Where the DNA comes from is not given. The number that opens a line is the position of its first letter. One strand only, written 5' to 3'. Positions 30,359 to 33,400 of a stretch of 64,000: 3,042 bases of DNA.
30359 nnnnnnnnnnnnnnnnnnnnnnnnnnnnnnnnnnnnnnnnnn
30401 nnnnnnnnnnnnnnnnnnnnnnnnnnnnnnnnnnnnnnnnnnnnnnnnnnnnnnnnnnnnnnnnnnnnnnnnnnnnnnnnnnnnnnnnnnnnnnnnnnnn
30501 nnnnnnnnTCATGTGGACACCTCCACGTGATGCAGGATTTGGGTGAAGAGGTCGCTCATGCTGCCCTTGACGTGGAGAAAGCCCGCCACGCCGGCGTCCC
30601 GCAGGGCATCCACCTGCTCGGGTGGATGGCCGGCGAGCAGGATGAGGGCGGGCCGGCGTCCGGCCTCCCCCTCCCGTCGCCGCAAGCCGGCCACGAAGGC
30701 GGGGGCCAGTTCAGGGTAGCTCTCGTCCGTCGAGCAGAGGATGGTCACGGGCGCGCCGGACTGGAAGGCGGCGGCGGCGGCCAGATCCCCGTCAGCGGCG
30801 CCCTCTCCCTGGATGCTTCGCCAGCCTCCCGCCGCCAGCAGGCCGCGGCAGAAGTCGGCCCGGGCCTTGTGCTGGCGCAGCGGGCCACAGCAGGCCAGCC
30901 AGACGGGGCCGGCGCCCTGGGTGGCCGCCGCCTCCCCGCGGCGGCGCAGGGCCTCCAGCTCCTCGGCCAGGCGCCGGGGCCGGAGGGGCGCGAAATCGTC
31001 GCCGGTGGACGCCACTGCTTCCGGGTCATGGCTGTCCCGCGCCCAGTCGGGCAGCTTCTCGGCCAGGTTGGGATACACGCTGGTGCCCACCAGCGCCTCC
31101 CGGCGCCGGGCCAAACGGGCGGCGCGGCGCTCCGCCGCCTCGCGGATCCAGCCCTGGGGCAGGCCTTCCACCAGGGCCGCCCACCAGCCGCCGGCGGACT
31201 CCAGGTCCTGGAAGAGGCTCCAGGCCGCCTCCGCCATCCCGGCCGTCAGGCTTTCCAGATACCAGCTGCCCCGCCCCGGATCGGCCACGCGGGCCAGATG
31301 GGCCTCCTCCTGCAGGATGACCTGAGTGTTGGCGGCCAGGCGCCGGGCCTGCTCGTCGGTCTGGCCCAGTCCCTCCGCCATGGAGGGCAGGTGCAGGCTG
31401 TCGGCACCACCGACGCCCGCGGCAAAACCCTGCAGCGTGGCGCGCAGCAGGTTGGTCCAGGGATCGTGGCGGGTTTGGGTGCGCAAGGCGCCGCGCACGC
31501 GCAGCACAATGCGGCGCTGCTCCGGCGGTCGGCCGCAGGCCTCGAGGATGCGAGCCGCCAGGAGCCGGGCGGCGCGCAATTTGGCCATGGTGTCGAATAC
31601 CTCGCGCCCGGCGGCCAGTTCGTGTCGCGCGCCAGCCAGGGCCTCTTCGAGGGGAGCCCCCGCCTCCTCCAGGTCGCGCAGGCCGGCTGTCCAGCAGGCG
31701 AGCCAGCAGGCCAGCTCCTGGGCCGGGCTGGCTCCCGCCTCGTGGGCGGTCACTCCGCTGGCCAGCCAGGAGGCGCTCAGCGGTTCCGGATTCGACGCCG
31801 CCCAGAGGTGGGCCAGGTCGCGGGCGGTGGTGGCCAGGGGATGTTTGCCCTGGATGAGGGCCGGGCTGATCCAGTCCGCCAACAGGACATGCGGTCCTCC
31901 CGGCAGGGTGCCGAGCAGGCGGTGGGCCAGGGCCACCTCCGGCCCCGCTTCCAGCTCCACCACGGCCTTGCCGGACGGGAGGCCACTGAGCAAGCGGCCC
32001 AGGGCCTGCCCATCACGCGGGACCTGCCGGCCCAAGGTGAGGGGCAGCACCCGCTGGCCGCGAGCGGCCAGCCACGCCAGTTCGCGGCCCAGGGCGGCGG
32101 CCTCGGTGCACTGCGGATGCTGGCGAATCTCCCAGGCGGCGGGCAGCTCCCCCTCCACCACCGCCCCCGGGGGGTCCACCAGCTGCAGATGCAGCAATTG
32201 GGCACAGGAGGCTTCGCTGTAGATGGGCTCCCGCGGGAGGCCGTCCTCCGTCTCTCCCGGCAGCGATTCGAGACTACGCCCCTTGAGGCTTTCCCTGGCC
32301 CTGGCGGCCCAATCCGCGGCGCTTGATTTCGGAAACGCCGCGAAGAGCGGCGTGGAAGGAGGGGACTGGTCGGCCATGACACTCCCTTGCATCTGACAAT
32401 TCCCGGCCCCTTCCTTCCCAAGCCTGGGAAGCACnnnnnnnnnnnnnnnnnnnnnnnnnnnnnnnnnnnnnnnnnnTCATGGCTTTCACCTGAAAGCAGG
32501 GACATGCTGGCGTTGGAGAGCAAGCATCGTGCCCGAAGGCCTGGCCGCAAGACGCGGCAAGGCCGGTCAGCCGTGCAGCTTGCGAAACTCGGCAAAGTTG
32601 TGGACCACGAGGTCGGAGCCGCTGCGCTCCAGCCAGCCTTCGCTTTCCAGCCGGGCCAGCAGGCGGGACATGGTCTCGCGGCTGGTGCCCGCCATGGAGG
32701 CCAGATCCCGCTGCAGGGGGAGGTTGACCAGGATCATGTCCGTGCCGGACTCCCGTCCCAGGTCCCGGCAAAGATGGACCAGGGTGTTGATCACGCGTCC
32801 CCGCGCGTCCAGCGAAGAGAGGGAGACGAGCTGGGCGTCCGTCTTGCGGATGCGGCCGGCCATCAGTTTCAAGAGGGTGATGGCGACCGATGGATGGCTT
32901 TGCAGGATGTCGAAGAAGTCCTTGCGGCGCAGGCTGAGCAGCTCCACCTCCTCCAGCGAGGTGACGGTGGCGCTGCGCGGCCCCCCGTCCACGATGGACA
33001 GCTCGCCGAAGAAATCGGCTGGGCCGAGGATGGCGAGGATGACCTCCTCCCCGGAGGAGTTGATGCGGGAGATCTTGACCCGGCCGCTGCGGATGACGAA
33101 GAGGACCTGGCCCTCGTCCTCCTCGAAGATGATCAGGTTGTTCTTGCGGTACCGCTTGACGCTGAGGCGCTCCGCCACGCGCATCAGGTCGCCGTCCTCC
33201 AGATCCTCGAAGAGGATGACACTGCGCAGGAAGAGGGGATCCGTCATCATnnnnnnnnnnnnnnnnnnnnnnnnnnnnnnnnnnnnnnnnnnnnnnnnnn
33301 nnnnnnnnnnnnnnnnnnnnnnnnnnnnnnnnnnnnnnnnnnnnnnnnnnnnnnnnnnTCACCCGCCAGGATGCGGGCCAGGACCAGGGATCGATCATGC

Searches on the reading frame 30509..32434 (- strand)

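Call 52: search_protein_families(library=pfam, proteins=[window:30509-32434:-], max_evalue=0.0001)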
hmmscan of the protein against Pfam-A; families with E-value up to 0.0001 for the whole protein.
window:30509-32434:- (641 aa): 1 family
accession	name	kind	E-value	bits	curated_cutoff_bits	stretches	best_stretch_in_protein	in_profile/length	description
PF01642.28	MM_CoA_mutase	-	1.4e-70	238.8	22.1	1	217-503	195-470/512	Methylmalonyl-CoA mutase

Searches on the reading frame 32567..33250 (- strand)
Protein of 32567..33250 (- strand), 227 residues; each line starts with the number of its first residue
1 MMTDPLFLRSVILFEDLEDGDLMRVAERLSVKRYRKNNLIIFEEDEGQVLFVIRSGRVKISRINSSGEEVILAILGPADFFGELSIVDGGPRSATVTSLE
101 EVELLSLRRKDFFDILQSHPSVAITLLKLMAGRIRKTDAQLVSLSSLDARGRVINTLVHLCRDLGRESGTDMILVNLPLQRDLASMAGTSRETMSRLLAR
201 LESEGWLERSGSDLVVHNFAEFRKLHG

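Call 52: search_protein_families(library=pfam, proteins=[window:32567-33250:-], max_evalue=0.0001)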
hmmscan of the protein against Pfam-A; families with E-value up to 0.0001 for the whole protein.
window:32567-33250:- (227 aa): 5 families
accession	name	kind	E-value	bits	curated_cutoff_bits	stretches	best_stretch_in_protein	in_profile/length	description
PF00027.35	cNMP_binding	-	6.7e-26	90.5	27.5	1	32-119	2-89/89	Cyclic nucleotide-binding domain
PF13545.12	HTH_Crp_2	-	6.4e-14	52.1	27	1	151-224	1-69/70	Crp-like helix-turn-helix domain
PF01047.28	MarR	-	2.4e-06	27.8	24.6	1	180-210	20-50/59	MarR family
PF25213.1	HVO_A0261_N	-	5.5e-06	26.6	35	1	180-212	27-59/86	HVO_A0261 N-terminal domain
PF12802.13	MarR_2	-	1.6e-05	25.4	27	1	180-212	23-55/61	MarR family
